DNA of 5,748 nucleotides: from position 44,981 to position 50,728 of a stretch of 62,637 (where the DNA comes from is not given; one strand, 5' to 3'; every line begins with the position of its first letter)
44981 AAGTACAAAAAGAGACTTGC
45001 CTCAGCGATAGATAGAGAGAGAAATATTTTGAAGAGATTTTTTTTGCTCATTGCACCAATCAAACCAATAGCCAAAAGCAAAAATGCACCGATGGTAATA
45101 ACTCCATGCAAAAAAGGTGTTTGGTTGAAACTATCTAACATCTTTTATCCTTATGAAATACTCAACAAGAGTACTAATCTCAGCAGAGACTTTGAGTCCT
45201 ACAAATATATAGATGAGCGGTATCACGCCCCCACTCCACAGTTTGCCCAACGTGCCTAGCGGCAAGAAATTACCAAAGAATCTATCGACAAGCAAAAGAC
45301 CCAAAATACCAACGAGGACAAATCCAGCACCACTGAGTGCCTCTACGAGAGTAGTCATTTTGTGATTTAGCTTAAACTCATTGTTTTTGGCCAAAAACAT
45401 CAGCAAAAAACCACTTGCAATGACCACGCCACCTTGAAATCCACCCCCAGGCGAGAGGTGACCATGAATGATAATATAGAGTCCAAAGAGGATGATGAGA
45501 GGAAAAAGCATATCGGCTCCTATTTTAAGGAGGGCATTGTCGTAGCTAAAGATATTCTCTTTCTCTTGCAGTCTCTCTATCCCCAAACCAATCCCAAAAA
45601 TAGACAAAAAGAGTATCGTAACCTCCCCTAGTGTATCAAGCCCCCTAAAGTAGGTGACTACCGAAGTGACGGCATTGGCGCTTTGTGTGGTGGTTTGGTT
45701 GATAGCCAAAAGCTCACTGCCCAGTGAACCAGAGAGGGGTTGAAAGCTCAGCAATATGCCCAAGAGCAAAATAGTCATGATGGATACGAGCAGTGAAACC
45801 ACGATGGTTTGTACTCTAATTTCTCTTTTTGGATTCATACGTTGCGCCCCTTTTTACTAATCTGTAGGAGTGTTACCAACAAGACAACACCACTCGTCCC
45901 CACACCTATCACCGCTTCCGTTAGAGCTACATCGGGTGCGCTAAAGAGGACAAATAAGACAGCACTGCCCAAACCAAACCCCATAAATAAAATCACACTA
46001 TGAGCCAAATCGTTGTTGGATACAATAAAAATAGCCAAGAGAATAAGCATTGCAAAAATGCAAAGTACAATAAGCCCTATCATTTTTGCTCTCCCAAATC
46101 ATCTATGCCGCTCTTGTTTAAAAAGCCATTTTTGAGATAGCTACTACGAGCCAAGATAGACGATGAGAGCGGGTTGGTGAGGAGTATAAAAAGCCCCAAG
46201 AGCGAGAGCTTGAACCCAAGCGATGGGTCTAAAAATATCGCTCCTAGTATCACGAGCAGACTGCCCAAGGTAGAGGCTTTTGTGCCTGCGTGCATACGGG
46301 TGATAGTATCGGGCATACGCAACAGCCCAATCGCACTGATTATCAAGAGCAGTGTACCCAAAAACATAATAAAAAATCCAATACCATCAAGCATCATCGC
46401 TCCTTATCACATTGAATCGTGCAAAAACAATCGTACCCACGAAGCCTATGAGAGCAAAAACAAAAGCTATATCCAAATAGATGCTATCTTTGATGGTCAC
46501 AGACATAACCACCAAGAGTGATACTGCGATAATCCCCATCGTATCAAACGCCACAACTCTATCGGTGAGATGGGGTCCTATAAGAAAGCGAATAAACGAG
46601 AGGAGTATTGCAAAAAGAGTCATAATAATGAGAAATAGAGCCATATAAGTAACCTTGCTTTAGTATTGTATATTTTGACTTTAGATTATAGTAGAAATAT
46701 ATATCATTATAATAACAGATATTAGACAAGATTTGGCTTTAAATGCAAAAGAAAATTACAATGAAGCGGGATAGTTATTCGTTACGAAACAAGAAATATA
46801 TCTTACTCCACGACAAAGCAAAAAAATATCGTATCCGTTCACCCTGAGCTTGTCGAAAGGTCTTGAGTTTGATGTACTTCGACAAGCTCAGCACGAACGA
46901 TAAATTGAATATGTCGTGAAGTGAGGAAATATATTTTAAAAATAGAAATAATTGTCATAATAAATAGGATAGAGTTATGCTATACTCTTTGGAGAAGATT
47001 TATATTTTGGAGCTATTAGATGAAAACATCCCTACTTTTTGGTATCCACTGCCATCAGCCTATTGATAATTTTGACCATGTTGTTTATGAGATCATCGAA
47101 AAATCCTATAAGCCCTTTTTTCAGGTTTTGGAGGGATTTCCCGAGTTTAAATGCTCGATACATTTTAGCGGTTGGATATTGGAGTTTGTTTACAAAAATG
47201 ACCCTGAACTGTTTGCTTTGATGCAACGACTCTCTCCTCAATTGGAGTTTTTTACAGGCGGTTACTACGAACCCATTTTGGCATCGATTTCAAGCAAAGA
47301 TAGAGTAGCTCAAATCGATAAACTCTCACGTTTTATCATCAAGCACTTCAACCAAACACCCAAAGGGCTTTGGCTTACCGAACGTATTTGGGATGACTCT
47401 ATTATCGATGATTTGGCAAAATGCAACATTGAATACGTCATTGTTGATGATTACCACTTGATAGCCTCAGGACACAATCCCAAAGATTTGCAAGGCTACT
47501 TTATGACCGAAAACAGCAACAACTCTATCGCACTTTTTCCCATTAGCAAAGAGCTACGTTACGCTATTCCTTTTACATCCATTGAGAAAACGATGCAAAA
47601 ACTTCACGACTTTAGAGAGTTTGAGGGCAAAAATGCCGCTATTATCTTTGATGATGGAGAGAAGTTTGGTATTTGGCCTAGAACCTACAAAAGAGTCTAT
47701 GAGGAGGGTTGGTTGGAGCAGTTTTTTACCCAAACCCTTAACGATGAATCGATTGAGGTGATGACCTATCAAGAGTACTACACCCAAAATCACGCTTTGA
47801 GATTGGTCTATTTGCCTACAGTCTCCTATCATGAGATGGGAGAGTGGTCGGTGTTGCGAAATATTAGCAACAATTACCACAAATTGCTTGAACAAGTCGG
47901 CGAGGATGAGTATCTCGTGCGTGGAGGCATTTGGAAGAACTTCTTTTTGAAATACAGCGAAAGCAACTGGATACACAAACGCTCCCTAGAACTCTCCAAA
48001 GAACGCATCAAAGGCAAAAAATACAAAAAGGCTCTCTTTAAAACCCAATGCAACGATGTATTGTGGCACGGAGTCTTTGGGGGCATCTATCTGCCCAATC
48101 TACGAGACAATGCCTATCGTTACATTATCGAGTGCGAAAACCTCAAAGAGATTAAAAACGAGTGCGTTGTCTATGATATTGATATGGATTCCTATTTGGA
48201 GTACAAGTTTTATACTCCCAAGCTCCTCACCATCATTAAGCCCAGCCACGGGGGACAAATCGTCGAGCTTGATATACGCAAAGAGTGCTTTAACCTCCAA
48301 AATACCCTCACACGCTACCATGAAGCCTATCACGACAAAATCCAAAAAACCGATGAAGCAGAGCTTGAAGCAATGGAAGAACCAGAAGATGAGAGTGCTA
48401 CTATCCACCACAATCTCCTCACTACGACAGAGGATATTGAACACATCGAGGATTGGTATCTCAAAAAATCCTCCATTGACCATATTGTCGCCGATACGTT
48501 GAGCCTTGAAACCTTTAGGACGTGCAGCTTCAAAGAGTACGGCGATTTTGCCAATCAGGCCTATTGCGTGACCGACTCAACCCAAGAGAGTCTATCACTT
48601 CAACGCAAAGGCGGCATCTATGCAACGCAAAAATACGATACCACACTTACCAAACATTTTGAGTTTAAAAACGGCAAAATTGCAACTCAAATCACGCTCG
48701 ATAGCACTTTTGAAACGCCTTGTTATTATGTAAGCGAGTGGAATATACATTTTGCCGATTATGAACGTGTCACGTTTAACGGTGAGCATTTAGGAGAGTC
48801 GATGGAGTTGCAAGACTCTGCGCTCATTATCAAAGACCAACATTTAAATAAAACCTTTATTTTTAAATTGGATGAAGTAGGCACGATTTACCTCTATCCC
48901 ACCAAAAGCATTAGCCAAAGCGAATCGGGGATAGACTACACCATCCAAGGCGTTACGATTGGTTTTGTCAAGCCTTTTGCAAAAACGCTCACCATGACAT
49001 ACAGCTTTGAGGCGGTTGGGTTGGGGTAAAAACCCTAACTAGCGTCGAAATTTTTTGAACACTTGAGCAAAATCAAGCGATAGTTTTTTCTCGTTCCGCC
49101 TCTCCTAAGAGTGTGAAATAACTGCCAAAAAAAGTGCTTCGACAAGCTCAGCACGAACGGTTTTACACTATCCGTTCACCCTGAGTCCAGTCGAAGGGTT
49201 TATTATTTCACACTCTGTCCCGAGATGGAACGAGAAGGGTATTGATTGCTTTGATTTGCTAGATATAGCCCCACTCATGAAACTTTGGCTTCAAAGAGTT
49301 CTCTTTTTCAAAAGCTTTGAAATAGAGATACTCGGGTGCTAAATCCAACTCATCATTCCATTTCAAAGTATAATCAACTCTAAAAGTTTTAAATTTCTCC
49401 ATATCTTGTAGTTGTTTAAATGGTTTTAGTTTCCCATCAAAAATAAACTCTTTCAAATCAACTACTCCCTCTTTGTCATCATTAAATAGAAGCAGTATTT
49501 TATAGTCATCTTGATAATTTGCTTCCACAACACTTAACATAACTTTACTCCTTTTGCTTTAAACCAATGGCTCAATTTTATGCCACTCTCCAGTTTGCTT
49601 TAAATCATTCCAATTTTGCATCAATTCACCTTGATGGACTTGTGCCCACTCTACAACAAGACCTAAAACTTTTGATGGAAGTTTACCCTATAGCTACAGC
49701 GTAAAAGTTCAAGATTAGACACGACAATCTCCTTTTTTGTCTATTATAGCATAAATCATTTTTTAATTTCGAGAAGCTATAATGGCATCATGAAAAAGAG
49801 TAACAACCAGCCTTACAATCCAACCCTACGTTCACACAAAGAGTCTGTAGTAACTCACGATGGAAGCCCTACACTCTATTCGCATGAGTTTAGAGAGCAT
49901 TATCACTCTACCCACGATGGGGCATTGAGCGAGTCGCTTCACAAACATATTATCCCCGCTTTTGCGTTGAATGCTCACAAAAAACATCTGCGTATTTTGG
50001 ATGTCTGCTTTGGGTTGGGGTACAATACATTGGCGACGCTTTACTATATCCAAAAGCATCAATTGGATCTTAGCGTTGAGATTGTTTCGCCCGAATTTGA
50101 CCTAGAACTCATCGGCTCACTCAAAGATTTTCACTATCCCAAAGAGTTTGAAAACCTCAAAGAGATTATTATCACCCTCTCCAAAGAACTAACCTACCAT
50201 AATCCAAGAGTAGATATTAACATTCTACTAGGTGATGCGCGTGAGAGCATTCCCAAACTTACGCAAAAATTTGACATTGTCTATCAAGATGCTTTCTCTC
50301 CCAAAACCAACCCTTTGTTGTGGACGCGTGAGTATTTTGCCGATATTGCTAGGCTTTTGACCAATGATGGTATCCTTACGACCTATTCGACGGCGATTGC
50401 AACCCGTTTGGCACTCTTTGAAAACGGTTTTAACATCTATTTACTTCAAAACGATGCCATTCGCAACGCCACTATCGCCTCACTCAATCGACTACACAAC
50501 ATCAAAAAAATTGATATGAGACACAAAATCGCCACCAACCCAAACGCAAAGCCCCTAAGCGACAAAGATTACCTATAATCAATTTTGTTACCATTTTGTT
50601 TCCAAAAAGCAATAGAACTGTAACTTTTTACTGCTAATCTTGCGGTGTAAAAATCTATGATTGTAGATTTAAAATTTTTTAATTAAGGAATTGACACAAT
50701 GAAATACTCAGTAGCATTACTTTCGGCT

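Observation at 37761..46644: Mbx/Mbh-type 13-gene Mrp-antiporter + NuoBCDHI-like membrane oxidoreductase embedded in a glycogen/glycolysis locus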

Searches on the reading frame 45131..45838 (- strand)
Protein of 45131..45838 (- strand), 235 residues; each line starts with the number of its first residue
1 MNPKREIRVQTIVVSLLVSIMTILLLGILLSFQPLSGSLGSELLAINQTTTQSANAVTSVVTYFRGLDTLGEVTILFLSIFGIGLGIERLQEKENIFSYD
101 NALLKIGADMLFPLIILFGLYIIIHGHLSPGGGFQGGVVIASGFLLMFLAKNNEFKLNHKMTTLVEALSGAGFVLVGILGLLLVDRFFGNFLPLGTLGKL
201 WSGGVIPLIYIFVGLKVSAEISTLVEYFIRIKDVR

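Call 3: search_protein_families(library=pfam, proteins=[window:45131-45838:-], max_evalue=0.01)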
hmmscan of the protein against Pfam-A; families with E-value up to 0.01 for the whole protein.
window:45131-45838:- (235 aa): 3 families
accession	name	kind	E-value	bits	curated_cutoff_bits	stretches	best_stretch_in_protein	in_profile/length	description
PF04039.18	MnhB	-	3.2e-24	86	22.5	1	104-222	2-126/127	Domain related to MnhB subunit of Na+/H+ antiporter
PF20501.3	MbhE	-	3.4e-05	24.2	27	1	9-78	4-72/98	MBH, subunit E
PF09878.14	DUF2105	-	0.0012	19.1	32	1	119-180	106-166/200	Predicted membrane protein (DUF2105)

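Call 6: search_protein_families(library=ncbifam, proteins=[window:45131-45838:-], max_evalue=0.001)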
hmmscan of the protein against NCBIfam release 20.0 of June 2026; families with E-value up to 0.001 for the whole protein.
window:45131-45838:- (235 aa): 20 families
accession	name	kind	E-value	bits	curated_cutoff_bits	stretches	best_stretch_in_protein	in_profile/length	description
NF009217.0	PRK12567.1-1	equivalog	6.4e-44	150.2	268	1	40-230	38-233/238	putative monovalent cation/H+ antiporter subunit B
NF006248.0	PRK08386.1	subfamily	1.2e-25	90.2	92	1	103-231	6-146/151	putative monovalent cation/H+ antiporter subunit B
NF009161.0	PRK12507.1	equivalog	2.5e-20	72.9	272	1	53-219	141-320/336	putative monovalent cation/H+ antiporter subunit B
NF009219.0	PRK12567.1-3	equivalog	1.7e-18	67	179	1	24-232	12-217/220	putative monovalent cation/H+ antiporter subunit B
NF009229.0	PRK12579.1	equivalog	4.8e-18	65.6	229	1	27-225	19-241/258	putative monovalent cation/H+ antiporter subunit B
NF009288.0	PRK12648.1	equivalog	6.5e-16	57.6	1104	1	8-181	695-880/954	monovalent cation/H+ antiporter subunit A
NF006249.0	PRK08387.1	equivalog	1.7e-15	57.6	111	1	108-227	11-124/133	putative monovalent cation/H+ antiporter subunit B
NF009162.0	PRK12508.1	equivalog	4.3e-15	56.1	120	1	100-187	3-93/139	Na(+)/H(+) antiporter subunit B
NF009290.0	PRK12650.1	equivalog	7.4e-15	53.9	980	1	5-182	682-868/966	DUF4040 family protein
NF004924.0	PRK06281.1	equivalog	1.4e-13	51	137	1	103-233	4-149/154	putative monovalent cation/H+ antiporter subunit B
NF009218.0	PRK12567.1-2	equivalog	7.9e-12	45.4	184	1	37-230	26-195/200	putative monovalent cation/H+ antiporter subunit B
NF009220.0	PRK12567.1-5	equivalog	1.4e-11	44.9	219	1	35-169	18-148/200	putative monovalent cation/H+ antiporter subunit B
NF009223.0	PRK12573.1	subfamily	1.5e-11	44.6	152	1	101-189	5-95/140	Na(+)/H(+) antiporter subunit B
NF009163.0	PRK12509.1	equivalog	4.3e-10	39.9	148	1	103-180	5-81/137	Na+/H+ antiporter subunit B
NF009224.0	PRK12574.1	equivalog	5.5e-10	39.8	171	1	107-174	11-77/141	monovalent cation/H+ antiporter subunit B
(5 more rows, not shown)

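Call 63: search_solved_structures(query=window:45131-45838:-, max_evalue=0.001, show_alignments=0)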
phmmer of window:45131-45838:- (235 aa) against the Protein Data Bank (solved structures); distinct sequences matched with E-value up to 0.001: 5.
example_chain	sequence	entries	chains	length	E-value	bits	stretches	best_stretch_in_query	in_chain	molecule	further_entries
6u8y_E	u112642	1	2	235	4e-41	144.4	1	18-230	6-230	Monovalent cation/H+ antiporter subunit B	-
6cfw_F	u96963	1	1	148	4.8e-15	59.1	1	103-220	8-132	Monovalent cation/H+ antiporter subunit B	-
7d3u_A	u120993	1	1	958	3.3e-08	36.8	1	38-185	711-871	Monovalent Na+/H+ antiporter subunit A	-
6z16_B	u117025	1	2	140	1.5e-05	28.1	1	102-155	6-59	Multisubunit Na+/H+ antiporter, B subunit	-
7qru_B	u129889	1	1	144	0.00011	25.2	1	100-191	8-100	Na(+)/H(+) antiporter subunit B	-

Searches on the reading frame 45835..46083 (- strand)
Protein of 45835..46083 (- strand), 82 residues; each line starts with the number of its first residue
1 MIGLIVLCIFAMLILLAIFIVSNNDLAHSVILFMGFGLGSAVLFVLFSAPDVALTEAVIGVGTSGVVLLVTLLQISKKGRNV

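Call 3: search_protein_families(library=pfam, proteins=[window:45835-46083:-], max_evalue=0.01)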
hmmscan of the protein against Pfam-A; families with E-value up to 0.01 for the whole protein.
window:45835-46083:- (82 aa): 1 family
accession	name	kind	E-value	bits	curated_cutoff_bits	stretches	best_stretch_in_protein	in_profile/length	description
PF13244.11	MbhD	-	8.3e-18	64.7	27.2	1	11-75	1-65/67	MBH, subunit D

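Call 6: search_protein_families(library=ncbifam, proteins=[window:45835-46083:-], max_evalue=0.001)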
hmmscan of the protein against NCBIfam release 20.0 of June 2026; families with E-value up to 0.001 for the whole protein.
window:45835-46083:- (82 aa): 12 families
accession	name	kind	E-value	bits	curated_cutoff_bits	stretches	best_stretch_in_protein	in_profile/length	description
NF009159.0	PRK12504.1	equivalog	2.8e-16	60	141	1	4-79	5-80/178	DUF4040 domain-containing protein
NF009161.0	PRK12507.1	equivalog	3.5e-12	46.2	272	1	5-77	12-82/336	putative monovalent cation/H+ antiporter subunit B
NF006242.0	PRK08378.1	subfamily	2.5e-09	37.5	98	1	4-72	6-74/85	hypothetical protein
NF004923.0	PRK06280.1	equivalog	2.1e-08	34.4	80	1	5-72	4-71/79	hypothetical protein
TIGR00940.1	2a6301s01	subfamily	1.8e-06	26.6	920.45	1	3-73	621-690/793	monovalent cation:proton antiporter subunit A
NF009287.0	PRK12647.1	equivalog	3e-06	26.1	937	1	8-74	603-667/773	putative monovalent cation/H+ antiporter subunit A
NF009288.0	PRK12648.1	equivalog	3.3e-06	25.5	1104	1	8-75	613-678/954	monovalent cation/H+ antiporter subunit A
NF009285.0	PRK12645.1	equivalog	3.6e-06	25.5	1028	1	4-69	629-694/804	Na+/H+ antiporter subunit A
NF009284.0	PRK12644.1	equivalog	0.00012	20.2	962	1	9-70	605-664/975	Na+/H+ antiporter subunit A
NF005629.0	PRK07377.1-5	equivalog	0.00016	21.6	370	1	1-67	1-67/183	hypothetical protein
NF005630.0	PRK07377.1-6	equivalog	0.00018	21.3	149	1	4-72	4-67/187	hypothetical protein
NF005628.0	PRK07377.1-4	equivalog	0.00029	20.7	151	1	5-72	9-71/195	hypothetical protein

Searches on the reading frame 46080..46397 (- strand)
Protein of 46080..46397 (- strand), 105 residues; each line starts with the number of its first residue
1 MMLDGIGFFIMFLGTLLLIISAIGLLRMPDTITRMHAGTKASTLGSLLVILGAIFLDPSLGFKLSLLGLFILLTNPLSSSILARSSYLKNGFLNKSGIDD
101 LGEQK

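Call 3: search_protein_families(library=pfam, proteins=[window:46080-46397:-], max_evalue=0.01)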
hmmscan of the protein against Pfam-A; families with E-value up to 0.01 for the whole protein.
window:46080-46397:- (105 aa): 1 family
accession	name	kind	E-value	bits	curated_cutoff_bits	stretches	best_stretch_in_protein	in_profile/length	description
PF03334.19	PhaG_MnhG_YufB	-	1.7e-22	79.8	23.4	1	11-87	2-80/80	Na+/H+ antiporter subunit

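Call 6: search_protein_families(library=ncbifam, proteins=[window:46080-46397:-], max_evalue=0.001)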
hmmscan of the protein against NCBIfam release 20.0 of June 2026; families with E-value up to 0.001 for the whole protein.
window:46080-46397:- (105 aa): 13 families
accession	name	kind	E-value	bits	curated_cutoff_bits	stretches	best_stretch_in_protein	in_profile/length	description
NF009314.0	PRK12674.1-2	subfamily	9.6e-28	96.2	102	1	2-97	3-100/116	Na+/H+ antiporter subunit G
TIGR01300.1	CPA3_mnhG_phaG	equivalog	7e-21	74.4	63.1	1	10-100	2-96/97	monovalent cation/H(+) antiporter subunit G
NF009236.0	PRK12586.1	equivalog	1.2e-16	60.7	156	1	6-95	11-104/145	Na+/H+ antiporter subunit G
NF009237.0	PRK12587.1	equivalog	5.4e-15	55.4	158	1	5-103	8-111/118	Na+/H+ antiporter subunit G1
NF009316.0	PRK12674.1-5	equivalog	1.9e-14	53.6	122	1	9-90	11-96/121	Na+/H+ antiporter subunit G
NF009320.0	PRK12675.1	equivalog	3.6e-14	53.2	128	1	8-98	4-96/104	putative monovalent cation/H+ antiporter subunit G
NF009311.0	PRK12670.1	equivalog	1.4e-13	50.5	116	1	2-90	1-91/99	putative monovalent cation/H+ antiporter subunit G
NF009313.0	PRK12674.1-1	equivalog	4.7e-12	45.9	151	1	10-86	12-92/140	Na+/H+ antiporter subunit G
NF009312.0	PRK12672.1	subfamily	6.3e-11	42.5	122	1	8-54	8-54/122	putative monovalent cation/H+ antiporter subunit G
NF009235.0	PRK12585.1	equivalog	7.6e-11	41.6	273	1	9-88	11-94/197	putative monovalent cation/H+ antiporter subunit G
NF009238.0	PRK12592.1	equivalog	7.9e-09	35.6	170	1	4-78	8-92/126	putative monovalent cation/H+ antiporter subunit G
NF009315.0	PRK12674.1-4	equivalog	1.4e-08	34.9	130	1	10-89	18-101/121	Na+/H+ antiporter subunit G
NF009317.0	PRK12674.2-1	equivalog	1.6e-06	28.4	107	1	1-88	1-90/105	Na+/H+ antiporter subunit G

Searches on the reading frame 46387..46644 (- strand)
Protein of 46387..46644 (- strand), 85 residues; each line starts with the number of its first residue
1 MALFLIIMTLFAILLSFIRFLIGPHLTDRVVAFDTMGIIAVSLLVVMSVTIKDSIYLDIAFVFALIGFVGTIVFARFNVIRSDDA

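Call 3: search_protein_families(library=pfam, proteins=[window:46387-46644:-], max_evalue=0.01)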
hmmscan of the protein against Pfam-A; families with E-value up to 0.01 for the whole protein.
window:46387-46644:- (85 aa): 1 family
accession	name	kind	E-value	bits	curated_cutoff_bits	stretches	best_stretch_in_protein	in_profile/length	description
PF04066.18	MrpF_PhaF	-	1.7e-17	64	23.3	1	28-77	2-51/53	Multiple resistance and pH regulation protein F (MrpF / PhaF)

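Call 6: search_protein_families(library=ncbifam, proteins=[window:46387-46644:-], max_evalue=0.001)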
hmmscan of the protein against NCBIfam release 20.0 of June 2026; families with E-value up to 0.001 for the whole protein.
window:46387-46644:- (85 aa): 14 families
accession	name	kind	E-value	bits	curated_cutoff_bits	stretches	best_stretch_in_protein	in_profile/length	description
NF009243.0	PRK12599.1-2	equivalog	6.9e-19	68.3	95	1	4-82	8-88/91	putative monovalent cation/H+ antiporter subunit F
NF004812.0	PRK06161.1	equivalog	6.6e-18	65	93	1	4-79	11-85/92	K+/H+ antiporter subunit F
NF009246.0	PRK12599.1-5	equivalog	3.5e-17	62.8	92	1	3-77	5-78/83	putative monovalent cation/H+ antiporter subunit F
NF009242.0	PRK12599.1-1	equivalog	1.7e-16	60.3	89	1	5-77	8-80/86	putative monovalent cation/H+ antiporter subunit F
NF009250.0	PRK12604.1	equivalog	9.3e-16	58.2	100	1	3-77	6-79/84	putative monovalent cation/H+ antiporter subunit F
NF009248.0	PRK12600.1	equivalog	3.3e-14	52.9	97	1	3-77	8-81/94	Na(+)/H(+) antiporter subunit F1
NF009245.0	PRK12599.1-4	equivalog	6e-14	52.4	114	1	5-82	15-91/121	cation:proton antiporter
NF009244.0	PRK12599.1-3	equivalog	2.6e-12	47.1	90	1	6-81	14-88/92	putative monovalent cation/H+ antiporter subunit F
NF009247.0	PRK12599.1-6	equivalog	4.1e-11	43.2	100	1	5-77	10-82/89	putative monovalent cation/H+ antiporter subunit F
NF009300.0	PRK12657.1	equivalog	1.8e-10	41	103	1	6-77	15-85/100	putative monovalent cation/H+ antiporter subunit F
NF006243.0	PRK08381.1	equivalog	1.1e-09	38.5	79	1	8-78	13-83/89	putative monovalent cation/H+ antiporter subunit F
NF005930.0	PRK07948.1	equivalog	3.7e-08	33.9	82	1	7-79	10-82/86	monovalent cation/H+ antiporter complex subunit F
NF009249.0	PRK12603.1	equivalog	1e-06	29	81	1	2-80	3-82/90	putative monovalent cation/H+ antiporter subunit F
NF009253.0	PRK12612.1-1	equivalog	5.3e-05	23.7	94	1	2-83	3-83/88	putative monovalent cation/H+ antiporter subunit F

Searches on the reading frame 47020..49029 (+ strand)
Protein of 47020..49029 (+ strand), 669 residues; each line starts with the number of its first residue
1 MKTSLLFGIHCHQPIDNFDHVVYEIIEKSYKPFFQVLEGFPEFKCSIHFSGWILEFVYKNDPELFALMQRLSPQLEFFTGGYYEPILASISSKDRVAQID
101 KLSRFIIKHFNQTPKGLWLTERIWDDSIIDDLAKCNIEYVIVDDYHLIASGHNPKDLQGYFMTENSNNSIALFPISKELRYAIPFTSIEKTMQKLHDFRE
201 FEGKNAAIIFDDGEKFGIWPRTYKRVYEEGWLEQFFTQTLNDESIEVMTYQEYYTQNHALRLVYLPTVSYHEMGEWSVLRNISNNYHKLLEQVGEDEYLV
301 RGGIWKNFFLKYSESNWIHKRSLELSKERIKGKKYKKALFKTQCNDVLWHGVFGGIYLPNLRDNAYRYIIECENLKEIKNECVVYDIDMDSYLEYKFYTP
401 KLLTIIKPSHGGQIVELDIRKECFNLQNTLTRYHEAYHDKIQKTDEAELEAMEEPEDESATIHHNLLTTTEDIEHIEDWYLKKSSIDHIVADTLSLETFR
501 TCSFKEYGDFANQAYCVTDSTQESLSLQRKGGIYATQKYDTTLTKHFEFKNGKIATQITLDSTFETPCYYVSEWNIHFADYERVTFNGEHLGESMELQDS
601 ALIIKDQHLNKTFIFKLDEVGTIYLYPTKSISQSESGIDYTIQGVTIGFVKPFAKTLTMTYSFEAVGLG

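Call 4: search_protein_families(library=pfam, proteins=[window:47020-49029:+], max_evalue=0.01)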
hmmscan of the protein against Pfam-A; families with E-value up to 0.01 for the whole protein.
window:47020-49029:+ (669 aa): 4 families
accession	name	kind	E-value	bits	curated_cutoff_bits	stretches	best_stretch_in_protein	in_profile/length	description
PF09095.17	AmyA-gluTrfs_C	-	1e-58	199.7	22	1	386-652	1-273/284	Alpha-amylase/4-alpha-glucanotransferase, C-terminal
PF03065.20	Glyco_hydro_57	-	2e-44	152.5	21.2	1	24-266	42-291/291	Glycosyl hydrolase family 57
PF09094.16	AmyA-A_glucT_m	-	1.1e-23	83.9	27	1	303-375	1-79/80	Alpha-amylase/4-alpha-glucanotransferase, middle domain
PF01074.27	Glyco_hydro_38N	-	0.00048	20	25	1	27-119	26-119/270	Glycosyl hydrolases family 38 N-terminal domain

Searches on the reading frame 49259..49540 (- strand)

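Call 13: search_protein_families(library=pfam, proteins=[window:49259-49540:-], max_evalue=0.001)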
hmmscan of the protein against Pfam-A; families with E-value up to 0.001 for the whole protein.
window:49259-49540:- (93 aa): 1 family
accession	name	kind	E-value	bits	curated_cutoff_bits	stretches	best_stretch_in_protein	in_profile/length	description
PF10387.14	DUF2442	-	2.8e-12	47.1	23.9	1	4-77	1-71/72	Protein of unknown function (DUF2442)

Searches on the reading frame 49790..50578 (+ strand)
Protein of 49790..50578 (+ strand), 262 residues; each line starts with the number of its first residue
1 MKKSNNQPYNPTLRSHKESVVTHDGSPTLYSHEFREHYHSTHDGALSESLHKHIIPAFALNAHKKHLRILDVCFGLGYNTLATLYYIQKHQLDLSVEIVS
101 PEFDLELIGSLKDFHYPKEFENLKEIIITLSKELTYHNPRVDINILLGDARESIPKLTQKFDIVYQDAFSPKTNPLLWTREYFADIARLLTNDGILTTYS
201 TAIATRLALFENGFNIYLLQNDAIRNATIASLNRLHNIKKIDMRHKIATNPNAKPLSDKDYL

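Call 13: search_protein_families(library=pfam, proteins=[window:49790-50578:+], max_evalue=0.001)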
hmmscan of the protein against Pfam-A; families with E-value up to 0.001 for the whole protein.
window:49790-50578:+ (262 aa): 2 families
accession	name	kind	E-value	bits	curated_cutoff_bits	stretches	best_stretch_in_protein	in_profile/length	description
PF05430.17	Methyltransf_30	-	1.5e-22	80.3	22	1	132-216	22-106/124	S-adenosyl-L-methionine-dependent methyltransferase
PF01564.23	Spermine_synth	-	5e-06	26.6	22.9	1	124-211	59-143/186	Spermine/spermidine synthase domain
